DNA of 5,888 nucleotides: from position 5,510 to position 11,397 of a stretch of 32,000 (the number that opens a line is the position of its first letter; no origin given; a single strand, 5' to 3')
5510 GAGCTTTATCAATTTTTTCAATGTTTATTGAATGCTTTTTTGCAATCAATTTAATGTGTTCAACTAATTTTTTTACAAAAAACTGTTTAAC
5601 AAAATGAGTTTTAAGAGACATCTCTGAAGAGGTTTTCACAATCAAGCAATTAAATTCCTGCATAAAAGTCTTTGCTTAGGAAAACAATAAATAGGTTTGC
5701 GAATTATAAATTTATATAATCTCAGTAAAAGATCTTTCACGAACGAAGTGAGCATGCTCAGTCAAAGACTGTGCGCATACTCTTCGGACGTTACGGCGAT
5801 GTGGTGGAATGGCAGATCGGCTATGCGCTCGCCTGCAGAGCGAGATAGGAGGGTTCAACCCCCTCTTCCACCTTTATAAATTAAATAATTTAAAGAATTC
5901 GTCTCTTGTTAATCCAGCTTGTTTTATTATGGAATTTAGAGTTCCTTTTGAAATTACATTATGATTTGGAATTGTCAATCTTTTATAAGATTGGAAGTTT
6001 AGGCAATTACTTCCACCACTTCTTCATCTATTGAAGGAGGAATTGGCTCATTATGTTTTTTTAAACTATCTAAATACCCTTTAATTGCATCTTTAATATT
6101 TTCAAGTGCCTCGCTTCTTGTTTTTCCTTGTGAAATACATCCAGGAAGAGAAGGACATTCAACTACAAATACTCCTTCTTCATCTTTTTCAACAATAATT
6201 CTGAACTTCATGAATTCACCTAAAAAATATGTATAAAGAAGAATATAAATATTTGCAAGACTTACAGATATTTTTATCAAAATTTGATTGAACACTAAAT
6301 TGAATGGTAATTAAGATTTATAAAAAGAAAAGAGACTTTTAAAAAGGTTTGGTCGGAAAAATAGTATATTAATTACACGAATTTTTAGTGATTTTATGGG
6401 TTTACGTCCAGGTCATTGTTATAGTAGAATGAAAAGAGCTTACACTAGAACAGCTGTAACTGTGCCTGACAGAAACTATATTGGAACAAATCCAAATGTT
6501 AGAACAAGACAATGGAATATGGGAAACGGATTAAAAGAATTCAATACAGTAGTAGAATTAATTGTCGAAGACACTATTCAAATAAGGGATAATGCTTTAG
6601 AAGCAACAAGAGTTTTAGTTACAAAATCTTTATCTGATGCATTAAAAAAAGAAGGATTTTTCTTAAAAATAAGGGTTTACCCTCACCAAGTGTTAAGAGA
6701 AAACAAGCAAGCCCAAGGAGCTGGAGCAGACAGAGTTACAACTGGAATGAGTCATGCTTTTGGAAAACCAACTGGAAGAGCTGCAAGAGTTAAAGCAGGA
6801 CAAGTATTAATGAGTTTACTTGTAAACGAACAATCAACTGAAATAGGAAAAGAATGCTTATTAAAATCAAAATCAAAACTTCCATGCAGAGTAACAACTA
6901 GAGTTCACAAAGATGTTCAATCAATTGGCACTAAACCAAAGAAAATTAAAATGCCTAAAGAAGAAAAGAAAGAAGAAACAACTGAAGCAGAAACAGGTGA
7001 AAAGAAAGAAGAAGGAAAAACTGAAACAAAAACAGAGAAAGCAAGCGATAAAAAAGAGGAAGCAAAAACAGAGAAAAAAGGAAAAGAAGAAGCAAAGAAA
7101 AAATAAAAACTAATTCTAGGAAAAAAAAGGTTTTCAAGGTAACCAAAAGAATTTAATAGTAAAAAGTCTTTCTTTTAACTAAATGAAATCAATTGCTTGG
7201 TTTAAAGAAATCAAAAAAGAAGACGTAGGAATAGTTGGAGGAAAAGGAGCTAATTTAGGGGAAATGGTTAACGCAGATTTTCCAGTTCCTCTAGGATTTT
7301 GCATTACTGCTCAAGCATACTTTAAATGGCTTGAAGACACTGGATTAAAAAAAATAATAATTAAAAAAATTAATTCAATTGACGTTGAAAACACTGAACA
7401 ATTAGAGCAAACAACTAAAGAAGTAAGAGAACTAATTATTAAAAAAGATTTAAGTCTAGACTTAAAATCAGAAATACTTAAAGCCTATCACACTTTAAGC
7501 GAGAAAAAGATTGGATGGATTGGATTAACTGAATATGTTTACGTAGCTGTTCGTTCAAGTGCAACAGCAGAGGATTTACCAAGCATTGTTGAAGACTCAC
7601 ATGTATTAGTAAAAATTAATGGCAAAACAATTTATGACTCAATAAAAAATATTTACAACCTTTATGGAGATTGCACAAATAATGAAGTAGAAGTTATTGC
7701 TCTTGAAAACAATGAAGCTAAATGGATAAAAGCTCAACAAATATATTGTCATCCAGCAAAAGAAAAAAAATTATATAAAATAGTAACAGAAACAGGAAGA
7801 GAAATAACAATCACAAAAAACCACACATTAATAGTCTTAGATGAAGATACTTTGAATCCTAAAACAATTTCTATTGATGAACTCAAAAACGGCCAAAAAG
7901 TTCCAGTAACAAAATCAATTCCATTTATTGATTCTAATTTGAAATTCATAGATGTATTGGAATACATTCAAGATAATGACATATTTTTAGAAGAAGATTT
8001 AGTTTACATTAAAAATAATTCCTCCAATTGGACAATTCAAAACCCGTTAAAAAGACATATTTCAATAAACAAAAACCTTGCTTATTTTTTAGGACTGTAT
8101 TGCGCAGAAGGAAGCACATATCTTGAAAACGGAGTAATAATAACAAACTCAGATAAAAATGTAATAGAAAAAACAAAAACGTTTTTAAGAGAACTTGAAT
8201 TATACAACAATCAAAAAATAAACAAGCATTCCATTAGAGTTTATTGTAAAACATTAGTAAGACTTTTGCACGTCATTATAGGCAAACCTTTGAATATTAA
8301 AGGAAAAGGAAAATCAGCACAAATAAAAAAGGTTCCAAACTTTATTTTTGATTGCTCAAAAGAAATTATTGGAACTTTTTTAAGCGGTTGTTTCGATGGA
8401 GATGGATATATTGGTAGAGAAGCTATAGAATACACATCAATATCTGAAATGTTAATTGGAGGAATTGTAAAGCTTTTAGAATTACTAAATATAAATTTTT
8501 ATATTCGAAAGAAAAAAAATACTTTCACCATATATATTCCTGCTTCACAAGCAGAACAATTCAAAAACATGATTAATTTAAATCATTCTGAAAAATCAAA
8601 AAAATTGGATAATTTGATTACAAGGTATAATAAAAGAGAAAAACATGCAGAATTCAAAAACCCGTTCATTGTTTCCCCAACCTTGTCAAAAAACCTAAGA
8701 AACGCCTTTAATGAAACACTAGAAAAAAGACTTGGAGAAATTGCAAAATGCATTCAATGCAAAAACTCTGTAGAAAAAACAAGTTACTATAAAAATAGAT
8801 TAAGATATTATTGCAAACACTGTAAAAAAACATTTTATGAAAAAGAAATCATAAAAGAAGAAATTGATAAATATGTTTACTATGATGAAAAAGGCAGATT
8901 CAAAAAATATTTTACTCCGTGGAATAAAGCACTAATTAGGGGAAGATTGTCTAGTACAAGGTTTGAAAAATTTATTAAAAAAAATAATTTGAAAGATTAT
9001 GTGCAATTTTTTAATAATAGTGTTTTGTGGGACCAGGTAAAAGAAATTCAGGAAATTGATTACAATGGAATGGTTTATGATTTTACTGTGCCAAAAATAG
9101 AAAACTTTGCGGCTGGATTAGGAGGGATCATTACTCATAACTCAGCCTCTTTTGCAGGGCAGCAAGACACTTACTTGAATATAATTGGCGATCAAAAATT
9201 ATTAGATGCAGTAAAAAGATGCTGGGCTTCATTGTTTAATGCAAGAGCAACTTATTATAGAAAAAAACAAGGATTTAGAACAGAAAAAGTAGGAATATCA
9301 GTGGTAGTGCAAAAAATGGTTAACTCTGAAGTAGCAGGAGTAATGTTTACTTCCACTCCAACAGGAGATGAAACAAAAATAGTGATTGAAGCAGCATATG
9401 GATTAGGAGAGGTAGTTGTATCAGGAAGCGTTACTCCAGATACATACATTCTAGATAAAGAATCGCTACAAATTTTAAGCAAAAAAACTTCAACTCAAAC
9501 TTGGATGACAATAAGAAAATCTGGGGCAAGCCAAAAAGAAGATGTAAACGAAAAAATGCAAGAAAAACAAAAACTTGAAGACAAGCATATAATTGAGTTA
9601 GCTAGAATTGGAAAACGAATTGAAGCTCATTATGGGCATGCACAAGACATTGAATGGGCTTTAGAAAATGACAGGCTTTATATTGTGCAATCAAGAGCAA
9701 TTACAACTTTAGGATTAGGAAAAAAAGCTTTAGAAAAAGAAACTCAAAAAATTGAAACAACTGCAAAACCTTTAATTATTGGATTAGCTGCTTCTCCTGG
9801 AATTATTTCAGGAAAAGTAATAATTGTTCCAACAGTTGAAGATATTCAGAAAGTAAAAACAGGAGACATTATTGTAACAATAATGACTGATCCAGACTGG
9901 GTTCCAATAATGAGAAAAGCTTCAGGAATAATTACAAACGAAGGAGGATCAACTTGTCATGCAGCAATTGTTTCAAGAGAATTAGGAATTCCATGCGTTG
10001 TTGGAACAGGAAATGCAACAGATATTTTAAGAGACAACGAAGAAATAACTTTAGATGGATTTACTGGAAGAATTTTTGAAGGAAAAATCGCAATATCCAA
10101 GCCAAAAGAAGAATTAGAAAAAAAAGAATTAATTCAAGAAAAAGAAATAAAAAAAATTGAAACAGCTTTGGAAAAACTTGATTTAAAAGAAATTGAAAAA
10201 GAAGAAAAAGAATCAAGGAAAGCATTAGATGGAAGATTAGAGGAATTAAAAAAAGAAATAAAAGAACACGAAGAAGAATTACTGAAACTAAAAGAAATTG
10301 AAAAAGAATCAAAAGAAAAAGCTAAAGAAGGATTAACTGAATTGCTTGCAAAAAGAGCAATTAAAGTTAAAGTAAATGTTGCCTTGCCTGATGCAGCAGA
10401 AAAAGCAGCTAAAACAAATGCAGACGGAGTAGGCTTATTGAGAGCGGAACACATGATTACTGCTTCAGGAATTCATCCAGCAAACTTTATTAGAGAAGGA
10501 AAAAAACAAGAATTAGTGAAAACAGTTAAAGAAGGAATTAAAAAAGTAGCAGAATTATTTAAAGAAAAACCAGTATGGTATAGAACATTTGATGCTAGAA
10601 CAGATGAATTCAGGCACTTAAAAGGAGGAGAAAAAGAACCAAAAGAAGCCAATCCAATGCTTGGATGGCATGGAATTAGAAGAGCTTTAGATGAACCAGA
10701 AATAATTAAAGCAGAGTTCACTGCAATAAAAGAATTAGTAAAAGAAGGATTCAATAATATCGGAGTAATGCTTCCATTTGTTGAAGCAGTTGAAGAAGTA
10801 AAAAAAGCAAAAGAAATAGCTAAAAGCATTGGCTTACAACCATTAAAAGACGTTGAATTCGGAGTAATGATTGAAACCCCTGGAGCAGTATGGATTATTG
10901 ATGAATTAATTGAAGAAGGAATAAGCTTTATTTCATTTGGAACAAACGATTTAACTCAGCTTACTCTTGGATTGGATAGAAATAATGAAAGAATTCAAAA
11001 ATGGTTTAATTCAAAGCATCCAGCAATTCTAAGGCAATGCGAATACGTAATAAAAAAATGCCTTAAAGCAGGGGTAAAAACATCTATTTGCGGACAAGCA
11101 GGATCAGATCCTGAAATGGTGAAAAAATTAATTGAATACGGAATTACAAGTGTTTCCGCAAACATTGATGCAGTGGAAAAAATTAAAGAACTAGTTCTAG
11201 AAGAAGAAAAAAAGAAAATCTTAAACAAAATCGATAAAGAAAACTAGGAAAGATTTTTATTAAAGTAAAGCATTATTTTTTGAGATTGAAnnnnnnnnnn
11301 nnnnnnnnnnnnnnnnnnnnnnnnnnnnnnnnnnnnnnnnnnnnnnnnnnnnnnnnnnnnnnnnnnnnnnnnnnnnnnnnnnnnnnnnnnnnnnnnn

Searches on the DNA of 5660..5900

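Call 70: search_rna_families(source=window, start=5660, end=5900, threshold=evalue, max_evalue=5)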
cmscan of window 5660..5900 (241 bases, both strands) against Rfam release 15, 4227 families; matches with E-value up to 5: 2.
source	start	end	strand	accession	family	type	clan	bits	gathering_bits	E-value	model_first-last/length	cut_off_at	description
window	5803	5873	+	RF00005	tRNA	Gene; tRNA;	CL00001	53.4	29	4.3e-11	1-71/71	no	tRNA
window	5824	5873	+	RF00233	Tymo_tRNA-like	Cis-reg;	-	11.5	40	4.4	1-84/84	no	Tymovirus/Pomovirus/Furovirus tRNA-like 3' UTR element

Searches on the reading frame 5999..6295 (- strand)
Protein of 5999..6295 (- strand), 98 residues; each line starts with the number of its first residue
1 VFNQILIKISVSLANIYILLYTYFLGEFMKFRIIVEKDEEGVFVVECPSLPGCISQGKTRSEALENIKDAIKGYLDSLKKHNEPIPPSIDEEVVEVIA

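Call 79: search_protein_families(library=pfam, proteins=[window:5999-6295:-], max_evalue=0.001)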
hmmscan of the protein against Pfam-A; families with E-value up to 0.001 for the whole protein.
window:5999-6295:- (98 aa): 2 families
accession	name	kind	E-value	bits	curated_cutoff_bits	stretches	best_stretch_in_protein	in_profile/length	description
PF15919.11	HicB_lk_antitox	-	1.5e-11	45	27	1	31-88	1-58/123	HicB_like antitoxin of bacterial toxin-antitoxin system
PF21748.3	UPF0150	-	3.6e-05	24.1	27.3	1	38-86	15-64/64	UPF0150-like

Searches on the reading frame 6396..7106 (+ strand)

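Call 79: search_protein_families(library=pfam, proteins=[window:6396-7106:+], max_evalue=0.001)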
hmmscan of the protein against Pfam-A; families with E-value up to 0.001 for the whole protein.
window:6396-7106:+ (236 aa): 1 family
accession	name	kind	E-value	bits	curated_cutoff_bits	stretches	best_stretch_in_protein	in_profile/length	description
PF00252.24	Ribosomal_L16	-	3e-23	82.7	27.9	1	26-166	11-129/132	Ribosomal protein L16p/L10e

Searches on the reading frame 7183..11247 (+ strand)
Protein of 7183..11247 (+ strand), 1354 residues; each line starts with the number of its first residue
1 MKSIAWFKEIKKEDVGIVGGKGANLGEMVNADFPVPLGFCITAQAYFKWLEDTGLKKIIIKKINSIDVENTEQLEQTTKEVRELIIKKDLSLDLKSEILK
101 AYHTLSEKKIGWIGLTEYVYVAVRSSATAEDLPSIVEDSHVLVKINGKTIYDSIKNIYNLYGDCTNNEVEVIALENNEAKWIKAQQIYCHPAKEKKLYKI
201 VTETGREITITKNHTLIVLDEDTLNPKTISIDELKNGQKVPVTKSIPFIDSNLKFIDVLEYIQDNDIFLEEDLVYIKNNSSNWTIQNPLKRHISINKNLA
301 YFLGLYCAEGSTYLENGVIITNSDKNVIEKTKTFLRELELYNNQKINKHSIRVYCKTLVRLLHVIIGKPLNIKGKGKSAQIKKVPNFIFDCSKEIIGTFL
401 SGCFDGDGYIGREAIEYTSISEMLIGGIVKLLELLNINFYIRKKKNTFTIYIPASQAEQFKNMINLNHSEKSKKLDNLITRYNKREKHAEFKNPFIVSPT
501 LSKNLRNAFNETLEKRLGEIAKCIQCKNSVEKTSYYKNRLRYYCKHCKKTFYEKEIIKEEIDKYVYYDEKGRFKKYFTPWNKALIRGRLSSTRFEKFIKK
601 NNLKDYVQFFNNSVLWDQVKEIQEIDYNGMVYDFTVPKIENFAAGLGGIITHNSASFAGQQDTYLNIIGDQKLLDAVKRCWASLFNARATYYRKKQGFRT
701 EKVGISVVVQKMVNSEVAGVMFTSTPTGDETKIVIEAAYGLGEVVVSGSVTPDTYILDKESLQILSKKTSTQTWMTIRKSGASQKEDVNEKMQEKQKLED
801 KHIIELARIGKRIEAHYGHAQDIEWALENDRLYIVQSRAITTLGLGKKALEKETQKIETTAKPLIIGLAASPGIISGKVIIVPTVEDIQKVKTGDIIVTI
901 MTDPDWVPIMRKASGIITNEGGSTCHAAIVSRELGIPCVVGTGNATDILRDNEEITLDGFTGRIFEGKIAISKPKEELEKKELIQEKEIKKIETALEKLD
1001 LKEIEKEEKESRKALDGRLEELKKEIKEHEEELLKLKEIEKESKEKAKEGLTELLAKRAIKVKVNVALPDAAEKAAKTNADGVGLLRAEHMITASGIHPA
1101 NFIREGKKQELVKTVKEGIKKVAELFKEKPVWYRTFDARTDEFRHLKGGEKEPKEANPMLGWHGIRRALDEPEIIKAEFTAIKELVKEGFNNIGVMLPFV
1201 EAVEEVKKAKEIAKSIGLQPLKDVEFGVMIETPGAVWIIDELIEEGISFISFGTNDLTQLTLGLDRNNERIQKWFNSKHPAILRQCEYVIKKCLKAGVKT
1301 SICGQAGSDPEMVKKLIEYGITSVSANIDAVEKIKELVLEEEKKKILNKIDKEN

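Call 79: search_protein_families(library=pfam, proteins=[window:7183-11247:+], max_evalue=0.001)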
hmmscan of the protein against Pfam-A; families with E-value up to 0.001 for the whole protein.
window:7183-11247:+ (1354 aa): 6 families
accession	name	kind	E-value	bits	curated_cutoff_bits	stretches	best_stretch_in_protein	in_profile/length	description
PF01326.24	PPDK_N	-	8e-99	331.5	27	2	654-856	116-325/328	Pyruvate phosphate dikinase, AMP/ATP-binding domain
PF02896.24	PEP-utilizers_C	-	2.7e-79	266.8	22.8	1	1043-1340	3-290/293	PEP-utilising enzyme, PEP-binding domain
PF00391.29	PEP-utilizers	-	8.3e-29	99.4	23.1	1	892-962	2-72/72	PEP-utilising enzyme, mobile domain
PF14890.11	Intein_splicing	-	2.1e-19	70.3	35.8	1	154-653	12-155/155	Intein splicing domain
PF14528.11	LAGLIDADG_3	-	5.5e-15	55.8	22.5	1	398-464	5-81/82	LAGLIDADG-like domain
PF05204.19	Hom_end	-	0.00033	21.2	21.1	0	384-447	2-68/110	Homing endonuclease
